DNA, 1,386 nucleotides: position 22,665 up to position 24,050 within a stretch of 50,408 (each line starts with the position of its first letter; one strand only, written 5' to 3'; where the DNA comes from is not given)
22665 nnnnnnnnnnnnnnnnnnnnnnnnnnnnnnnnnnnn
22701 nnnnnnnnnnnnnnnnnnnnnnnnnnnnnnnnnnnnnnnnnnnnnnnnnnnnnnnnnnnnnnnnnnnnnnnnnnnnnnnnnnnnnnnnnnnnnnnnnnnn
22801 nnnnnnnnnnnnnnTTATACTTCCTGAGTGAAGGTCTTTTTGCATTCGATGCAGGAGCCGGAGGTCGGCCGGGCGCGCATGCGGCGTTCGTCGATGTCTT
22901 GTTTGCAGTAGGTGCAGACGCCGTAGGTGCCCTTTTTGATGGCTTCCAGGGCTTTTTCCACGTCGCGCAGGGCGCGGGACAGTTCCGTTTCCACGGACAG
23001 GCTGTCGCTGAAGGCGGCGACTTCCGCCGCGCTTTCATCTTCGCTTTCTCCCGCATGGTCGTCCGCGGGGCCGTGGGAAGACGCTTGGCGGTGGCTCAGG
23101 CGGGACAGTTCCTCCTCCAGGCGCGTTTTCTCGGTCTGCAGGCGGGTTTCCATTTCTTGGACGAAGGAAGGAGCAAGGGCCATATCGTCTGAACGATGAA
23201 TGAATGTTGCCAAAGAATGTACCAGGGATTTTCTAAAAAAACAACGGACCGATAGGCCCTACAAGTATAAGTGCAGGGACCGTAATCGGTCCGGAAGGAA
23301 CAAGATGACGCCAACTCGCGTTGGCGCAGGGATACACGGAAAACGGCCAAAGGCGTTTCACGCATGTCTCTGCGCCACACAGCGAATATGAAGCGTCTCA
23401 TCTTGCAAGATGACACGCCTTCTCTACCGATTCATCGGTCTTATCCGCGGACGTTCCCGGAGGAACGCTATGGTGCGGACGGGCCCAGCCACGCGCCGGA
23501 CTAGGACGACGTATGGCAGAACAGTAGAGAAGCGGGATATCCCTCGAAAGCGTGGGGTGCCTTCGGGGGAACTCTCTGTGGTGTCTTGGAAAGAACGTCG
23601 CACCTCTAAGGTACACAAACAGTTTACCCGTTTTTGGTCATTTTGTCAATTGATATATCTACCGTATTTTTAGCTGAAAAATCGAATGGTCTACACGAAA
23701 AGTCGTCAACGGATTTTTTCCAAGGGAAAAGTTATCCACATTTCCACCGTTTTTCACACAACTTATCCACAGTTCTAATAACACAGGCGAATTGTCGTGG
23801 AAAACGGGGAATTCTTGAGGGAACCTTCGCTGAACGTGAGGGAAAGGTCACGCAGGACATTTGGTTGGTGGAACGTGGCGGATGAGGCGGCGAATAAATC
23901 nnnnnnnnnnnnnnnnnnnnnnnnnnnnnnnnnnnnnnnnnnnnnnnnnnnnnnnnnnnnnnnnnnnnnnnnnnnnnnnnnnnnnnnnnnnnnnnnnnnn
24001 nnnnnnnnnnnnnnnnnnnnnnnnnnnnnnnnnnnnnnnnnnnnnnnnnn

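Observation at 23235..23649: Candidate ~375-nt highly structured RNA between the pnp operon and the dksA-like gene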

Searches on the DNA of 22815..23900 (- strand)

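Call 4: search_rna_families(source=window, start=23100, end=23900, threshold=evalue, max_evalue=10, show_alignments=4)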
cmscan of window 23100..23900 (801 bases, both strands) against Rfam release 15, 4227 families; matches with E-value up to 10: 1.
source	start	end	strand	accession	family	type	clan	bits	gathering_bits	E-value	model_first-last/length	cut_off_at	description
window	23739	23814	-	RF00785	mir-90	Gene; miRNA;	-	18.1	68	0.88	1-84/84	no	mir-90 microRNA precursor family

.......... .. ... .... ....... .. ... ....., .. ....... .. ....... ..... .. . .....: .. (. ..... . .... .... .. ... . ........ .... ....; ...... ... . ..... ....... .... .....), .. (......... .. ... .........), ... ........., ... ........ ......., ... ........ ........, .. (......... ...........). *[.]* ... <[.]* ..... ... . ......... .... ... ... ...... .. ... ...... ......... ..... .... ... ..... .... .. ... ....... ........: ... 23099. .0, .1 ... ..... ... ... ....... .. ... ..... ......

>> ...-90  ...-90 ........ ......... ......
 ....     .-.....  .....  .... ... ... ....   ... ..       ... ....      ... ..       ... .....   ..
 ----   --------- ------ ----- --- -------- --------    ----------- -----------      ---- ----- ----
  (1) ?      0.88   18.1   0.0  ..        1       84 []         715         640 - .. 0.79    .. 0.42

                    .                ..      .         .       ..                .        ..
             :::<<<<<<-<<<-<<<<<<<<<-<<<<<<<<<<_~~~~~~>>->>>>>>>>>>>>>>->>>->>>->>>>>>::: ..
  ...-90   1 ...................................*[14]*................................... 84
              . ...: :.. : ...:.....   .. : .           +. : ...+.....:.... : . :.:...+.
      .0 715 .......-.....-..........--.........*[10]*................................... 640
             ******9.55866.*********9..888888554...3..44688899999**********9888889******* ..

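Call 57: search_rna_families(sources=[L001, L003, L005, L006, L007, L008, L009, L010, L011, L012, L016, L031, L028, L030], threshold=gathering)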
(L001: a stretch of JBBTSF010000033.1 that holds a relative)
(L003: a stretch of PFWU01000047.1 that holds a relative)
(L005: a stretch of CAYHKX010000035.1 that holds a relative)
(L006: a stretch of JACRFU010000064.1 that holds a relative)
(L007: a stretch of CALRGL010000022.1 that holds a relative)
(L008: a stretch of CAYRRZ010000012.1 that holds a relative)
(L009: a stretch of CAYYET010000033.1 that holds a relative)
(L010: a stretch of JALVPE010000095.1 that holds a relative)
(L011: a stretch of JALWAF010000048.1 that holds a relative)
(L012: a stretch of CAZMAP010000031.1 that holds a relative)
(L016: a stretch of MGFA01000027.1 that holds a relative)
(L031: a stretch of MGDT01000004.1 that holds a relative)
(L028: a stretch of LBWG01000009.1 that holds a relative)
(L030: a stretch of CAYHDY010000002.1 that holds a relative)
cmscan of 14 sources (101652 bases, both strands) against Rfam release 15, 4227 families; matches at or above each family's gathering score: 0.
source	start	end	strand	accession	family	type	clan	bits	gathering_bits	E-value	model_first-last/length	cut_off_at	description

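Call 67: build_rna_model(alignment_id=A4, structure=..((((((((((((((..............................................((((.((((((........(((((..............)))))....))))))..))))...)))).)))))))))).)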
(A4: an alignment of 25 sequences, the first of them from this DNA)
Model R1 built from alignment A4 (25 sequences, 140 columns); structure: as given.
model positions 118; base pairs 29; branch points 0; effective number of sequences 2.78; information 0.59 bits per position. Calibrated on 0.2 Mb of random sequence (short: E-values are rough).
structure used (alignment columns):
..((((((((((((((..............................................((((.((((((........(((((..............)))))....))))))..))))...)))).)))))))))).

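Call 68: search_with_rna_model(model_id=R1, sources=[L005, L006, L007, L008, L009, L010, L011, L012, L063, L064, L065, L066, L067, L068, L069, L070, L071, L072, L073, L074, L075, L076, L077, L078, L079, L080, L081, L082, L083, L084, L085, L086, L087, L088, L089, L090, L091, L092, L093, L094, L095, L096, L103, L104, L105, L112, L114, L117, L131, L133], max_evalue=1, show_alignments=6)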
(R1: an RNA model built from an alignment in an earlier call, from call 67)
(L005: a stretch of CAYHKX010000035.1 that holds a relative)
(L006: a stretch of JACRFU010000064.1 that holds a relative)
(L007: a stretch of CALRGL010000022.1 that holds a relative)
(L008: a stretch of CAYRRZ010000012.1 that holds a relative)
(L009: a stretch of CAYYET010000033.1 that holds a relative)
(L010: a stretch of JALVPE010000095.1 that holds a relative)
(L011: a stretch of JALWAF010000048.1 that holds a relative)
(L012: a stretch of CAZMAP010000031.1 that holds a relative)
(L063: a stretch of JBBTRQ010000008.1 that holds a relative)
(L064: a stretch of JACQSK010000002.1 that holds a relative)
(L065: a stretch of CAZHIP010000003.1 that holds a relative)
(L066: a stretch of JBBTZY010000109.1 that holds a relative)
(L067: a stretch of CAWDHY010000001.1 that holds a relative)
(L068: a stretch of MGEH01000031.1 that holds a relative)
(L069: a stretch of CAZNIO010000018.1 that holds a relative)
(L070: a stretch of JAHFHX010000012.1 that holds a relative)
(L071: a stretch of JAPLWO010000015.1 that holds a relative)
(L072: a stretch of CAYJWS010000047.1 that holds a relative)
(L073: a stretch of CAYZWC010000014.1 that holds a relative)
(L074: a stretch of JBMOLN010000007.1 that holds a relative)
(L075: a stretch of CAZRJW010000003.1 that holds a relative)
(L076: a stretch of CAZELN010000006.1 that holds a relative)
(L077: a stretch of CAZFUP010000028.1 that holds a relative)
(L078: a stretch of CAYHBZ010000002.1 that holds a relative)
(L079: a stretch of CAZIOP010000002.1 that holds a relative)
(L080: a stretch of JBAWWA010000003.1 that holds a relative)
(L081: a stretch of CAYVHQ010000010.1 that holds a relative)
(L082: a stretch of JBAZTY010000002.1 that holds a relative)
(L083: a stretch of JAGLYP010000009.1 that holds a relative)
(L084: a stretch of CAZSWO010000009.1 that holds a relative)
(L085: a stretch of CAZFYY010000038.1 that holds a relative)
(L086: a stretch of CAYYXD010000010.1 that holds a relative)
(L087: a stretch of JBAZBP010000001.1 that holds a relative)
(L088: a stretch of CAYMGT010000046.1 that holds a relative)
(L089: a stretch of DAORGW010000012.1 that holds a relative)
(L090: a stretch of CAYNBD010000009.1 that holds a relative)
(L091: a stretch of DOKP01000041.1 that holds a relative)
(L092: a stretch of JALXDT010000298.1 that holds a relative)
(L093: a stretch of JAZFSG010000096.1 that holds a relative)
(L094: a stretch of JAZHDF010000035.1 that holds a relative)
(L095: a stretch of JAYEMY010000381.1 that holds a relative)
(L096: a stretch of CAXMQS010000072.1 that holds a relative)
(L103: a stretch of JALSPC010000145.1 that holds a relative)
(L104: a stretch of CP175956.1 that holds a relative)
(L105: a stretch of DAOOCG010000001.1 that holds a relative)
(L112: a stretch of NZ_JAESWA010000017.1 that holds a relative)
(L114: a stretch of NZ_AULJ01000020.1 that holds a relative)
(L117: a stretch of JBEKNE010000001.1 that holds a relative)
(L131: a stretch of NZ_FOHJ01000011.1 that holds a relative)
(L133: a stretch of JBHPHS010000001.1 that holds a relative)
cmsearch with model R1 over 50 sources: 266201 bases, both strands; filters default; matches with E-value up to 1: 8.
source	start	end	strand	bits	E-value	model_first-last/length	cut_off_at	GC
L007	3648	3765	+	94.8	3.2e-19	1-118/118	no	0.4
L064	2161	2278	+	88.1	1.1e-17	1-118/118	no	0.47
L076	2197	2315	+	79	1.5e-15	1-118/118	no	0.43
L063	2192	2310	+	77.5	3.3e-15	1-118/118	no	0.46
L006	1555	1659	+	30.2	0.00033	1-118/118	no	0.42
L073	1699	1771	+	20.2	0.072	1-118/118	no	0.25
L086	1194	1265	-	19.6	0.096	1-118/118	no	0.25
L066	358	493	+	17.5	0.31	1-118/118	no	0.46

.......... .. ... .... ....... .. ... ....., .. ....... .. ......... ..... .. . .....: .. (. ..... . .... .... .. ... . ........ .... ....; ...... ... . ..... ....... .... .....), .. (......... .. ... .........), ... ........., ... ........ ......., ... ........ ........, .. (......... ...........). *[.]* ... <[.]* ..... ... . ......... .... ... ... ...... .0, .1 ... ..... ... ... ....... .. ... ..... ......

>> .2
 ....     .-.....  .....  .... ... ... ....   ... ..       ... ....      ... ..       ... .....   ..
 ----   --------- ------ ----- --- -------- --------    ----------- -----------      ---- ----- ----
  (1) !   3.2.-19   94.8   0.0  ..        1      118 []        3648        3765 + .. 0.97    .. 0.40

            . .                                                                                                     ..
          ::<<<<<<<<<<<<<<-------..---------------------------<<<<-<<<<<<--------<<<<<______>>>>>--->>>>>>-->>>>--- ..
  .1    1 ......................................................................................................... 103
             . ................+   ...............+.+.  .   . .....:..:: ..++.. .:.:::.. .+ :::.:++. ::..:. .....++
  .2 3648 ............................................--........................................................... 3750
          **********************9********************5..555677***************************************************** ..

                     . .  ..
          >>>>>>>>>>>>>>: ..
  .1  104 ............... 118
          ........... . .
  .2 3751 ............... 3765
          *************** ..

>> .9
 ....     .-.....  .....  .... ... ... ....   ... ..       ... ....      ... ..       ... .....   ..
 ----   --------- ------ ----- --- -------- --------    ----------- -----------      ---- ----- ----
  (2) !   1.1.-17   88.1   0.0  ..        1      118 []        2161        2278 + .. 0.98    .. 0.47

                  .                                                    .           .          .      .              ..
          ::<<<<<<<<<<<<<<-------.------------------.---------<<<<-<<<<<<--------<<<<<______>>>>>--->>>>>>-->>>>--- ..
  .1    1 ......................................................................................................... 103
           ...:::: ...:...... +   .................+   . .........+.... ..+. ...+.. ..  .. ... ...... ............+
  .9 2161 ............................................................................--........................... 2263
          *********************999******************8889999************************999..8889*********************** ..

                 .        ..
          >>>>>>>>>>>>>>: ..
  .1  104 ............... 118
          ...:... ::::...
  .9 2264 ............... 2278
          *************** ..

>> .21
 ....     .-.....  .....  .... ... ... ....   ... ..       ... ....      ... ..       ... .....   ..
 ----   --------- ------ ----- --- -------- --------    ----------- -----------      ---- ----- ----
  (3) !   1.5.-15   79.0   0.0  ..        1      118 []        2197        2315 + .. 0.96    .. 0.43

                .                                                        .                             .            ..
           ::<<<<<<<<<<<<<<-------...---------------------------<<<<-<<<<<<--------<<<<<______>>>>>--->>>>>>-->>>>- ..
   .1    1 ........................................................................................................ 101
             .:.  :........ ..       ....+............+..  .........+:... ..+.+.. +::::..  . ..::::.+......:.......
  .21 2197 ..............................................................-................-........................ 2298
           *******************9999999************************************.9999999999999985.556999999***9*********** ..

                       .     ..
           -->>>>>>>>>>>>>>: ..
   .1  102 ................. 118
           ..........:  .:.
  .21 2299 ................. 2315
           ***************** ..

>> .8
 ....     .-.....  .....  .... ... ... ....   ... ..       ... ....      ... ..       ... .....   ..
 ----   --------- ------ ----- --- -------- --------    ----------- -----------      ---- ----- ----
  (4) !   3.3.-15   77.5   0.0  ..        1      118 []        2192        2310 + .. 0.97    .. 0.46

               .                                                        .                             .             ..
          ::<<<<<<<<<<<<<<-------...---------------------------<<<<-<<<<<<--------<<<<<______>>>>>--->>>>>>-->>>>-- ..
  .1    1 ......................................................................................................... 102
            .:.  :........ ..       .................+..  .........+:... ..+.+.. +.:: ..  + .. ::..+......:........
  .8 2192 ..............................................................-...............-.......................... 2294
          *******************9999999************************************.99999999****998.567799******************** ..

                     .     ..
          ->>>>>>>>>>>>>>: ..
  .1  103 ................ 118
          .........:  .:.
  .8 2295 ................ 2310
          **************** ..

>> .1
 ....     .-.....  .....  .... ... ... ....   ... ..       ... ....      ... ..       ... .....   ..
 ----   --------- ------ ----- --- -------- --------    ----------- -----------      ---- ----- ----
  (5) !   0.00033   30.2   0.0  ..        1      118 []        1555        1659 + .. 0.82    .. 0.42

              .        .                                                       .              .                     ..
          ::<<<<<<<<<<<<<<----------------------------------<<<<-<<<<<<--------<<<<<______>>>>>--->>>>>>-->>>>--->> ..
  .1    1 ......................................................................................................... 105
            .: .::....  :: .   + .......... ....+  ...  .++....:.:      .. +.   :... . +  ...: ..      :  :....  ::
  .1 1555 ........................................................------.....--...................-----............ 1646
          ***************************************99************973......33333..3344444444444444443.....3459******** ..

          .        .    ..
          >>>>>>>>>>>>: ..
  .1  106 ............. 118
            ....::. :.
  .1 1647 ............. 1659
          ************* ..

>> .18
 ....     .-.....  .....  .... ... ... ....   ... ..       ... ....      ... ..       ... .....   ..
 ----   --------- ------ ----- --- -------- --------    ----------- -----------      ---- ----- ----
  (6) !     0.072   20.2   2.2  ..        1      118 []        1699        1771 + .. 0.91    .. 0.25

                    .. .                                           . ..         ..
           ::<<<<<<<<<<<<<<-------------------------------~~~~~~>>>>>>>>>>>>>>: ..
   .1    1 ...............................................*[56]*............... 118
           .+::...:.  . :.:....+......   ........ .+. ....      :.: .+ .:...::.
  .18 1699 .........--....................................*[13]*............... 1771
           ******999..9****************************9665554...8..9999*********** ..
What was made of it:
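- The covariance model finds L007, L063, L064 and L076 (E < 1e-15) and Magasanikbacteria L006 (E = 3e-4) (call 68).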

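Call 74: search_rna_families(source=L001, start=3480, end=3990, threshold=evalue, max_evalue=10)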
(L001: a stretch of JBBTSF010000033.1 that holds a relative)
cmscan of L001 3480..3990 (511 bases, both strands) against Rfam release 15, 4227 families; matches with E-value up to 10: 9.
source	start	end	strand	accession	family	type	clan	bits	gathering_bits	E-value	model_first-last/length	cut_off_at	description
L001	3890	3956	+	RF00519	suhB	Gene; sRNA;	CL00108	23.3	41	0.014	1-77/77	no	Makes More Granules Regulator RNA (mmgR)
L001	3817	3892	-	RF03799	mir-3202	Gene; miRNA;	-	20.3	90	0.17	1-79/79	no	mir-3202 microRNA precursor family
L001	3829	3882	+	RF03799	mir-3202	Gene; miRNA;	-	20.2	90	0.19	12-68/79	no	mir-3202 microRNA precursor family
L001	3829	3882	-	RF00670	mir-105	Gene; miRNA;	-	18.8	68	0.34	1-81/81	no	mir-105 microRNA precursor family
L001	3816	3950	+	RF03534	sRNA71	Gene; sRNA;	-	18.3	50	4.4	1-104/104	no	Staphylococcus sRNA71 small RNA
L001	3551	3673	-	RF03546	Flavivirus-5UTR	Cis-reg;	CL00129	17.9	80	0.33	1-156/156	no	Flavivirus 5' UTR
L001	3815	3894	-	RF03258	mir-4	Gene; miRNA;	-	16.8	70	2.3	1-81/81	no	mir-4 microRNA precursor family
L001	3643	3675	-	RF02478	GlsR10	Gene; snRNA; snoRNA; CD-box;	-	14.4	75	5.3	1-68/68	no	Small nucleolar RNA GlsR10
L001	3876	3949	+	RF02423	Bp1_781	Gene; sRNA;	-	11.1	80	1.6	1-230/230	no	Burkholderia sRNA Bp1_Cand871_SIPHT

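Call 76: search_rna_families(source=L006, start=1440, end=2040, threshold=evalue, max_evalue=10)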
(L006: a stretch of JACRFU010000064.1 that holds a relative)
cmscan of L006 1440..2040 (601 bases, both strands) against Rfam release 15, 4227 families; matches with E-value up to 10: 25.
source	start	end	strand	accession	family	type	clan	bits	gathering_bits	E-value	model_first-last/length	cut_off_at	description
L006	1824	1942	-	RF04134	MIR7504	Gene; miRNA;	-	39.1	83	1.5e-05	1-124/124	no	MIR7504 microRNA precursor family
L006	1824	1942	+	RF04134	MIR7504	Gene; miRNA;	-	34.8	83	0.00018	1-124/124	no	MIR7504 microRNA precursor family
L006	1820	1946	-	RF04213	MIR7807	Gene; miRNA;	-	31.2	90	0.00025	1-134/134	no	MIR7807 microRNA precursor family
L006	1817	1948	-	RF04174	MIR4208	Gene; miRNA;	-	28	140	0.041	1-191/191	no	MIR4208 microRNA precursor family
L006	1819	1945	-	RF04127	MIR8007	Gene; miRNA;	-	27.2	195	0.0045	1-226/226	no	MIR8007 microRNA precursor family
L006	1819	1947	+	RF04205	MIR2606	Gene; miRNA;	-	25.5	139.7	0.18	1-165/165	no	MIR2606 microRNA precursor family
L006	1819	1947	-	RF04205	MIR2606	Gene; miRNA;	-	25.3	139.7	0.2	1-165/165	no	MIR2606 microRNA precursor family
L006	1818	1949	+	RF04174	MIR4208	Gene; miRNA;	-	23.5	140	0.35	1-191/191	no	MIR4208 microRNA precursor family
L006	1816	1948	-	RF04130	MIR7996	Gene; miRNA;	-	23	119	0.093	1-190/190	no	MIR7996 microRNA precursor family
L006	1844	1924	-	RF00812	mir-83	Gene; miRNA;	-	23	44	0.11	1-84/84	no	mir-83 microRNA precursor family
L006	1826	1944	-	RF04211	MIR5185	Gene; miRNA;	-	21.8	101.7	0.1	1-111/111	no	MIR5185 microRNA precursor family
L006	1823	1943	-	RF04128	MIR8562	Gene; miRNA;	-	18.7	211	0.5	1-242/242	no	MIR8562 microRNA precursor family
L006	1753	1872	+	RF00411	SNORA9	Gene; snRNA; snoRNA; HACA-box;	CL00027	18.4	85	0.26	1-133/133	no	Small nucleolar RNA SNORA9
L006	1819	1947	-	RF04120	MIR5998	Gene; miRNA;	-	18.2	180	0.2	1-173/173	no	MIR5998 microRNA precursor family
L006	1825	1940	+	RF03654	MIR4239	Gene; miRNA;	-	17.9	100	0.79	1-120/120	no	MIR4239 microRNA precursor family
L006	1822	1940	+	RF04211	MIR5185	Gene; miRNA;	-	17.9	101.7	1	1-111/111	no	MIR5185 microRNA precursor family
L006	1843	1923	+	RF00812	mir-83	Gene; miRNA;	-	17.3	44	2.9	1-84/84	no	mir-83 microRNA precursor family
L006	1850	1917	+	RF03743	MIR7696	Gene; miRNA;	-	16.9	83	2.9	1-88/88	no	MIR7696 microRNA precursor family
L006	1819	1947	+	RF04120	MIR5998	Gene; miRNA;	-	16.8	180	0.49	1-173/173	no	MIR5998 microRNA precursor family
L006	1850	1917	-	RF03743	MIR7696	Gene; miRNA;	-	16.5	83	3.6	1-88/88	no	MIR7696 microRNA precursor family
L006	1849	1916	-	RF03697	mir-722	Gene; miRNA;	-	15.9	81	5.4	1-67/67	no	mir-722 microRNA precursor family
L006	1851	1916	-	RF03339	mir-3047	Gene; miRNA;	-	15.8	53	4.3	5-55/61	no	mir-3047 microRNA precursor family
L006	1845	1918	-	RF03217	mir-3167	Gene; miRNA;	-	15.8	86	8.2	1-59/59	no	mir-3167 microRNA precursor family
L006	1847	1920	+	RF03339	mir-3047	Gene; miRNA;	-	15.6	53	4.9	1-61/61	no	mir-3047 microRNA precursor family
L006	1849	1918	+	RF04152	mir-3618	Gene; miRNA;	-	14.5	99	8.1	1-88/88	no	mir-3618 microRNA precursor family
